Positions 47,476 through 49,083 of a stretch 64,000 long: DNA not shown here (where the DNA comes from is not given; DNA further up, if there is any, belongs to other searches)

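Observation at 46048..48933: Rieske/cytochrome b complex whose c-type subunit is a nine-haem membrane-anchored cytochrome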

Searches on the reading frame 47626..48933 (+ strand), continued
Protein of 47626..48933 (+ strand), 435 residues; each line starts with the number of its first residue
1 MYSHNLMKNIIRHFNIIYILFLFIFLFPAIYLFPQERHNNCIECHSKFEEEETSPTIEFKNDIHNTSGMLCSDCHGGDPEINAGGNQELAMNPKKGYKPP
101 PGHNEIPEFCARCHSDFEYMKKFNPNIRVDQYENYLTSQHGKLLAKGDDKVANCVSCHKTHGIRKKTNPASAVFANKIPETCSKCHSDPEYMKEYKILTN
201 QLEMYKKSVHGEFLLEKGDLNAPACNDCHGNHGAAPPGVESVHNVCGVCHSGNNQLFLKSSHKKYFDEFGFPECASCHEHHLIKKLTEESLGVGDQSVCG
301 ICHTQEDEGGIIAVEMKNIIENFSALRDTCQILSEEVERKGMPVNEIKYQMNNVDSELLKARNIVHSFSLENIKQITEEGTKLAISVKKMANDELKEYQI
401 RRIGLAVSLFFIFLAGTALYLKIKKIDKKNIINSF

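Call 49: search_solved_structures(query=A2, max_evalue=10, show_alignments=5)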
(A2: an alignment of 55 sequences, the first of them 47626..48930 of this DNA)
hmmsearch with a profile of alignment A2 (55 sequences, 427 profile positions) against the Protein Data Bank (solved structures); distinct sequences matched with E-value up to 10: 38.
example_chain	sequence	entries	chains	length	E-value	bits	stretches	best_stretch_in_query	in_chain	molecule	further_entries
2ozy_A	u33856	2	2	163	0.00094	21.2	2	237-300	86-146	Cytochrome c-type protein nrfB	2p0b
6i5b_A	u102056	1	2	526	0.001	21.1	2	239-308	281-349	Uncharacterized protein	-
2j7a_A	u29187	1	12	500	0.0042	19.1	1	51-111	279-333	CYTOCHROME C NITRITE REDUCTASE NRFA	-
3ubr_A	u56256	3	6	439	0.0046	19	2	60-115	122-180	Cytochrome c-552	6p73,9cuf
2vr0_A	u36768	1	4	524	0.0048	18.9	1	51-111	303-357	CYTOCHROME C NITRITE REDUCTASE, CATALYTIC SUBUNIT NFRA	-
6m0p_A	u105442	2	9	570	0.0097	17.9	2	147-223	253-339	Aerobic hydroxylamine oxidoreductase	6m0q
4fas_A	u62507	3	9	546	0.01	17.8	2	147-223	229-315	Hydroxylamine oxidoreductase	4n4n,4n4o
1fgj_A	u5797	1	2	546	0.012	17.6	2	142-223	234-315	HYDROXYLAMINE OXIDOREDUCTASE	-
4zry_B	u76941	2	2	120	0.014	17.4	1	304-357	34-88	Keratin, type II cytoskeletal 1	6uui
1oah_A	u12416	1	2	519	0.018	17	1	49-124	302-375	CYTOCHROME C NITRITE REDUCTASE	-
1fs7_A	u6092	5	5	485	0.04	15.9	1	50-69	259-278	CYTOCHROME C NITRITE REDUCTASE | Cytochrome c-552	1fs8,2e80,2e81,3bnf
1fs9_A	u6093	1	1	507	0.044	15.7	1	50-69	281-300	CYTOCHROME C NITRITE REDUCTASE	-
3bng_A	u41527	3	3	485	0.044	15.7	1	50-69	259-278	Cytochrome c-552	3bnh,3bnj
28pb_A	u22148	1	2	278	0.05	15.5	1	216-290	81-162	Cytochrome c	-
9bh5_Cp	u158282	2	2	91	0.18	13.7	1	113-153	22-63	Large ribosomal subunit protein eL43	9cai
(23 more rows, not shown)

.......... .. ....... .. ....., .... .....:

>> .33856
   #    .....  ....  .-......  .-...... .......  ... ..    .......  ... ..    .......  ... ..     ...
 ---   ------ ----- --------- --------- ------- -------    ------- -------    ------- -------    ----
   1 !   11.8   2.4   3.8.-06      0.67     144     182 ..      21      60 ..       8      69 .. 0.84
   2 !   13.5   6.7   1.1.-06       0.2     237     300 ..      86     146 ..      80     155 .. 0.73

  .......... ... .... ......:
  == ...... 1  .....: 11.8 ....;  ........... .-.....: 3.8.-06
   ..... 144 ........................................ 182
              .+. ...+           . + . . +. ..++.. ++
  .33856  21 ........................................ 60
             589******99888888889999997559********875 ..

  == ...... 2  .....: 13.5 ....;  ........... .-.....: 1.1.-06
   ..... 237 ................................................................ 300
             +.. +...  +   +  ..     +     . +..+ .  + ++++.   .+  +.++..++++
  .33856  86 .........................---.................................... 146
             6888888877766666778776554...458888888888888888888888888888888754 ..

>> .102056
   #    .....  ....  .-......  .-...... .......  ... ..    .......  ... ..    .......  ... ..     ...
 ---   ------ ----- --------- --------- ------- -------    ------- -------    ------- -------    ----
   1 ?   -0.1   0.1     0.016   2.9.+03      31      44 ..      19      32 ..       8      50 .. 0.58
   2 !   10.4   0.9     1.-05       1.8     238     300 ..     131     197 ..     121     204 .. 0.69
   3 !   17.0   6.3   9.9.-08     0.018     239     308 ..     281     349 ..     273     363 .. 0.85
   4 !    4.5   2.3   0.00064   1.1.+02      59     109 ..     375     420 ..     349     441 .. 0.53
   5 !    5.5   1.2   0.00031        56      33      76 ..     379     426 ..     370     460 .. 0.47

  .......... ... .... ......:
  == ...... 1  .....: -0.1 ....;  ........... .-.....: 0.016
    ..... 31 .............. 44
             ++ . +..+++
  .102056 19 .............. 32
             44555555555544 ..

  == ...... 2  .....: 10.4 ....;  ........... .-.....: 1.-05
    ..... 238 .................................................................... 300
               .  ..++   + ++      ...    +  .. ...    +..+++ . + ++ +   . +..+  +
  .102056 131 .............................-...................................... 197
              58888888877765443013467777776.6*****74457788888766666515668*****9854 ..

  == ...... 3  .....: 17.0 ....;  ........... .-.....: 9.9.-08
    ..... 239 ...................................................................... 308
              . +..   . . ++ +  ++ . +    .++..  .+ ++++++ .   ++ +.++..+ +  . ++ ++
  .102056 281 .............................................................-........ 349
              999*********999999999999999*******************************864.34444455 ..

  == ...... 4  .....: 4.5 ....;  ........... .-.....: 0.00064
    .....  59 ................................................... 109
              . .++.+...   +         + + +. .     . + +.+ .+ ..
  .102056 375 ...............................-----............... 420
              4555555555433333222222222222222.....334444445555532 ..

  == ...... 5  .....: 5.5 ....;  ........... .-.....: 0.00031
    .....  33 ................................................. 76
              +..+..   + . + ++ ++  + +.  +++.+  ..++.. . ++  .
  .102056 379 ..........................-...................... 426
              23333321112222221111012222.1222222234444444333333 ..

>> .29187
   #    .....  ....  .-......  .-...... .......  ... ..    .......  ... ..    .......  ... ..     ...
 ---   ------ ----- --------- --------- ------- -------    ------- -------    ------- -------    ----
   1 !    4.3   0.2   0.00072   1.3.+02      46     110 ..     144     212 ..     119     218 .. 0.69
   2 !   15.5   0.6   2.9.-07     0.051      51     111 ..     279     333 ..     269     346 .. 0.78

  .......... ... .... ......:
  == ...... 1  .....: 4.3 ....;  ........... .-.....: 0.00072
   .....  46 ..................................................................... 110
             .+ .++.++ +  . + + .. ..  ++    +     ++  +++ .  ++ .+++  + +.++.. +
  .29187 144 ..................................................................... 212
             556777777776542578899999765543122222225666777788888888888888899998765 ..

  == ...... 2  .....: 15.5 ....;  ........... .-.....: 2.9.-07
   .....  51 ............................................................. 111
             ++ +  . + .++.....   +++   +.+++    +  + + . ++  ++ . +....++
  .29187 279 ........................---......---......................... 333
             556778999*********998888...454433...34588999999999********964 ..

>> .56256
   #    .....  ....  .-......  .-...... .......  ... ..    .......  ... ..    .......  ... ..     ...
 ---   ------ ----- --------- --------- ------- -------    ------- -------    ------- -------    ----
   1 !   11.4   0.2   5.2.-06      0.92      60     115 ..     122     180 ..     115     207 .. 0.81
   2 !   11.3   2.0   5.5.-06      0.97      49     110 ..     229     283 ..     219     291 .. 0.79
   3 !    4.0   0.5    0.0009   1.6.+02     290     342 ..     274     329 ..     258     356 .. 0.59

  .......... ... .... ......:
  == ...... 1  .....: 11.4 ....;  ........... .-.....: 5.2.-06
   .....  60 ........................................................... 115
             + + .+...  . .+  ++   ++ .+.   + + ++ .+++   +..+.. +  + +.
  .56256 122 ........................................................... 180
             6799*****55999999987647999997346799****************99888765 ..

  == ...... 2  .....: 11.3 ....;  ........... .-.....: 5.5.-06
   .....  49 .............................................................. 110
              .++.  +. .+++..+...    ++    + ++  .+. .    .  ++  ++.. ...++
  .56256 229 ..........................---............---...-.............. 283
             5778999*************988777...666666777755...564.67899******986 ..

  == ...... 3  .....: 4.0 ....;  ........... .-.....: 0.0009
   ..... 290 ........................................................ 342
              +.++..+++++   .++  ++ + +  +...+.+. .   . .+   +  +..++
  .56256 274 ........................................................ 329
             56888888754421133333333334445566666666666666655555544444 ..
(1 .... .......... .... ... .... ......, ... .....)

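Call 65: find_encoding_contigs(protein=P0101, flank=6000, max_places=2)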
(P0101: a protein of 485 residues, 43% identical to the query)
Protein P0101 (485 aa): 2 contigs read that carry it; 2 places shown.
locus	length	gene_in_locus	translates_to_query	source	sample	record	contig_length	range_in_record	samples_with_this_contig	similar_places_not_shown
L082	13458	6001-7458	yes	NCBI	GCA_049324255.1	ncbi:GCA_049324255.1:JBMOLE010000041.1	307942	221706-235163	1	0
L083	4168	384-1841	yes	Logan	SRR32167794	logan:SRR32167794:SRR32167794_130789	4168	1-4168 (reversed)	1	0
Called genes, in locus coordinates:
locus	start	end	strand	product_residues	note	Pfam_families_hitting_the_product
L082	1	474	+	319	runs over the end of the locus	PF00512:HisKA, PF02518:HATPase_c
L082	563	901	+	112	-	PF19335:HMBD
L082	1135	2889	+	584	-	PF02743:dCache_1, PF00512:HisKA, PF02518:HATPase_c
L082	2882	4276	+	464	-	PF00072:Response_reg, PF00158:Sigma54_activat, PF14532:Sigma54_activ_2, PF07728:AAA_5 (faint), PF25601:AAA_lid_14, PF02954:HTH_8 (weak)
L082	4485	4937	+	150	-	PF00355:Rieske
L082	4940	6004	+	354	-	PF00033:Cytochrome_B, PF13631:Cytochrom_B_N_2, PF00032:Cytochrom_B_C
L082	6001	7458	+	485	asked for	PF13435:Cytochrome_C554 (faint), PF22113:Mtrc-MtrF_II-IV_dom (faint), PF22678:Cytochrom_c_NrfB-like (faint), PF09699:Paired_CXXCH_1 (faint), PF14522:Cytochrome_C7 (faint), PF14537:Cytochrom_c3_2 (weak)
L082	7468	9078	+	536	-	-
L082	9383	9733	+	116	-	PF06155:GBBH-like_N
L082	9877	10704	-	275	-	PF01177:Asp_Glu_race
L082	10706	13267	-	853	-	PF08335:GlnD_UR_UTase, PF01966:HD, PF13291:ACT_4 (faint), PF22754:bHLH-TF_ACT-like_plant (faint), PF01842:ACT (faint)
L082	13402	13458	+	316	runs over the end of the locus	PF01555:N6_N4_Mtase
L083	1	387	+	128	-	?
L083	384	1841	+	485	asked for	PF13435:Cytochrome_C554 (faint), PF22113:Mtrc-MtrF_II-IV_dom (faint), PF22678:Cytochrom_c_NrfB-like (faint), PF09699:Paired_CXXCH_1 (faint), PF14522:Cytochrome_C7 (faint), PF14537:Cytochrom_c3_2 (weak)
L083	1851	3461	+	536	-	-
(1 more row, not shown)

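Call 66: find_encoding_contigs(protein=P0038, flank=6000, max_places=2)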
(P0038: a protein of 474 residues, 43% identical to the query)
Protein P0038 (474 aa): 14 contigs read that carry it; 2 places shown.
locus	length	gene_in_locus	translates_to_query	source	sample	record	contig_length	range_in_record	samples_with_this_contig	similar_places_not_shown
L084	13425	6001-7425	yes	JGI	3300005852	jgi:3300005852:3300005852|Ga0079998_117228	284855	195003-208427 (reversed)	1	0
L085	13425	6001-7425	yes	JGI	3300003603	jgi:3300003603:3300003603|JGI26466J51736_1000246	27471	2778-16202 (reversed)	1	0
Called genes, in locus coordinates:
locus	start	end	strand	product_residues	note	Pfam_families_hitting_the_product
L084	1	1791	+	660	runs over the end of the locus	PF03264:Cytochrom_NNT (weak), PF14522:Cytochrome_C7 (faint), PF14537:Cytochrom_c3_2 (faint), PF02085:Cytochrom_CIII (weak)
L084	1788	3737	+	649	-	PF03264:Cytochrom_NNT, PF02085:Cytochrom_CIII (faint), PF14522:Cytochrome_C7 (faint), PF14537:Cytochrom_c3_2 (faint), PF22113:Mtrc-MtrF_II-IV_dom (faint)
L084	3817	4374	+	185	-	PF14522:Cytochrome_C7 (faint), PF22113:Mtrc-MtrF_II-IV_dom (faint), PF13435:Cytochrome_C554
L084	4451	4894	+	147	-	PF00355:Rieske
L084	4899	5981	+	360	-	PF00033:Cytochrome_B, PF13631:Cytochrom_B_N_2, PF00032:Cytochrom_B_C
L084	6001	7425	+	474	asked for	PF02335:Cytochrom_C552 (faint), PF09699:Paired_CXXCH_1 (faint), PF14522:Cytochrome_C7 (faint), PF22678:Cytochrom_c_NrfB-like (faint), PF02085:Cytochrom_CIII (faint), PF22113:Mtrc-MtrF_II-IV_dom (faint), PF14537:Cytochrom_c3_2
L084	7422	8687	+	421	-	-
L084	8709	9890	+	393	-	PF02085:Cytochrom_CIII (faint), PF14522:Cytochrome_C7 (weak), PF14537:Cytochrom_c3_2 (faint), PF14522:Cytochrome_C7 (weak)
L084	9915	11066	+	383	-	PF14522:Cytochrome_C7 (faint), PF14537:Cytochrom_c3_2 (faint), PF09698:GSu_C4xC__C2xCH (weak)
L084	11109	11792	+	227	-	PF02592:Vut_1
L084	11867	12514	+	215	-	PF02660:G3P_acyltransf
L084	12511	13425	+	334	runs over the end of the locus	PF01210:NAD_Gly3P_dh_N, PF02558:ApbA (weak), PF03807:F420_oxidored (weak), PF07479:NAD_Gly3P_dh_C, PF20618:GPD_NAD_C_bact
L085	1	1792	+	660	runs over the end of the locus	PF03264:Cytochrom_NNT (weak), PF14522:Cytochrome_C7 (faint), PF14537:Cytochrom_c3_2 (faint), PF02085:Cytochrom_CIII (weak)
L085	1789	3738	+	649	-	-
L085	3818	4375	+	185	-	PF14522:Cytochrome_C7 (faint), PF22113:Mtrc-MtrF_II-IV_dom (faint), PF13435:Cytochrome_C554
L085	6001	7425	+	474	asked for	PF02335:Cytochrom_C552 (faint), PF09699:Paired_CXXCH_1 (faint), PF14522:Cytochrome_C7 (faint), PF22678:Cytochrom_c_NrfB-like (faint), PF02085:Cytochrom_CIII (faint), PF22113:Mtrc-MtrF_II-IV_dom (faint), PF14537:Cytochrom_c3_2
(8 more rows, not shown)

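Call 67: search_protein_representatives(alignment_id=A2)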
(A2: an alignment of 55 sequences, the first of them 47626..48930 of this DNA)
Query: 55 sequences, 427 profile positions. Proteins with E-value up to 0.001 (for the whole library): 5596; up to 1e-10: 3422; up to 1e-30: 1128. The best 150 are listed.
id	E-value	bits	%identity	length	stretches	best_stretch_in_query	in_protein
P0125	3.9e-191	651.8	-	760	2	29-425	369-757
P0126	7.8e-183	624.5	-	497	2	99-424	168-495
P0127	6.1e-166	568.8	-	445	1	30-423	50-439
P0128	2.3e-162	557.1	-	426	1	9-423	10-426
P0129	5.3e-159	546.0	-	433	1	12-423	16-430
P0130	3.7e-156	536.6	-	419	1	21-420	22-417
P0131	9.8e-155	531.9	-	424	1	15-423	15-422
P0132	1.2e-154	531.6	-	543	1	23-421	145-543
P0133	1.3e-154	531.5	-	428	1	25-424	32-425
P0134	4.5e-154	529.7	-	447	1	28-422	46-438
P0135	8.0e-154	528.9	-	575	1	23-422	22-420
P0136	1.2e-153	528.4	-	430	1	17-425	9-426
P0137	2.6e-153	527.2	-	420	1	10-421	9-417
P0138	3.5e-151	520.2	-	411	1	14-422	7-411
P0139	1.8e-149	514.6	-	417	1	7-419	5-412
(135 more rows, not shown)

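Call 85: find_homologous_proteins(query=P0101, max_evalue=1e-30)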
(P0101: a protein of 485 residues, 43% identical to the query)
Query P0101 (485 aa): 5382 proteins with E <= 1e-30 among 8000 candidates; the best 120 are listed.
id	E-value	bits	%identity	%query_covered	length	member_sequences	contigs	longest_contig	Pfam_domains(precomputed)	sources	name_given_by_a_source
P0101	0.0e+0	1096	100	100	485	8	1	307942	PF09699.16,PF14537.12,PF13435.12,PF22678.2,PF14522.12,PF22113.2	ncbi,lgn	ncbi:MAG: cytochrome c3 family protein [Stygiobacter sp.]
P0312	1.7e-275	932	83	100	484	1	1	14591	PF09699.16,PF14537.12,PF22678.2,PF14522.12,PF22113.2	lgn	-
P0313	4.2e-253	858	76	100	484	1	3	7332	PF09699.16,PF14537.12,PF13435.12,PF22678.2,PF00684.26,PF14522.12,PF22113.2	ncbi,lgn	ncbi:MAG: hypothetical protein Fur0015_07440 [Ignavibacteriales bacterium]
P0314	1.9e-202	691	61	100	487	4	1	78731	PF09699.16,PF14537.12,PF00684.26,PF14522.12,PF22113.2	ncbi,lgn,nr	ncbi:MAG: cytochrome c3 family protein [Ignavibacteria bacterium]|nr:cytochrome c3 family protein [I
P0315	8.0e-202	689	61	99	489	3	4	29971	PF09699.16,PF14537.12,PF00684.26,PF14522.12,PF22113.2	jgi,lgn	-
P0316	5.4e-197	673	60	99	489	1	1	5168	PF09699.16,PF14537.12,PF13435.12,PF00684.26,PF14522.12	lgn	-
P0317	1.7e-196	672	59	99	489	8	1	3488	PF09699.16,PF14537.12,PF13435.12,PF00684.26,PF14522.12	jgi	jgi:predicted CXXCH cytochrome family protein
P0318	4.2e-196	670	59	99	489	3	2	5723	PF09699.16,PF14537.12,PF14522.12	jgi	jgi:predicted CXXCH cytochrome family protein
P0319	1.1e-195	669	60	98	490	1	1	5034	PF09699.16,PF14537.12,PF13435.12,PF22678.2,PF00684.26,PF14522.12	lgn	-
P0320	2.5e-193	661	60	99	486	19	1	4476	PF09699.16,PF14537.12,PF13435.12,PF22678.2,PF00684.26,PF14522.12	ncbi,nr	ncbi:MAG: exported protein of unknown function [Bacteroidetes bacterium]|nr:exported protein of unkn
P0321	6.5e-193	660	58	100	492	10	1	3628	PF09699.16,PF14537.12,PF13435.12,PF22678.2,PF00684.26,PF14522.12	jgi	-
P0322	7.2e-193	660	62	90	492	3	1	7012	PF09699.16,PF14537.12,PF13435.12,PF00684.26,PF14522.12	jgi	jgi:predicted CXXCH cytochrome family protein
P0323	2.4e-192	658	59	99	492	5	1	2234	PF09699.16,PF14537.12,PF00684.26,PF14522.12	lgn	-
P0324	2.5e-192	658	59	100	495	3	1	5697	PF09699.16,PF14537.12,PF13435.12,PF00684.26,PF14522.12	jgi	jgi:predicted CXXCH cytochrome family protein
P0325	3.8e-192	657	60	98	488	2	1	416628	PF09699.16,PF14537.12,PF13435.12,PF22678.2,PF00684.26,PF14522.12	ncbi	-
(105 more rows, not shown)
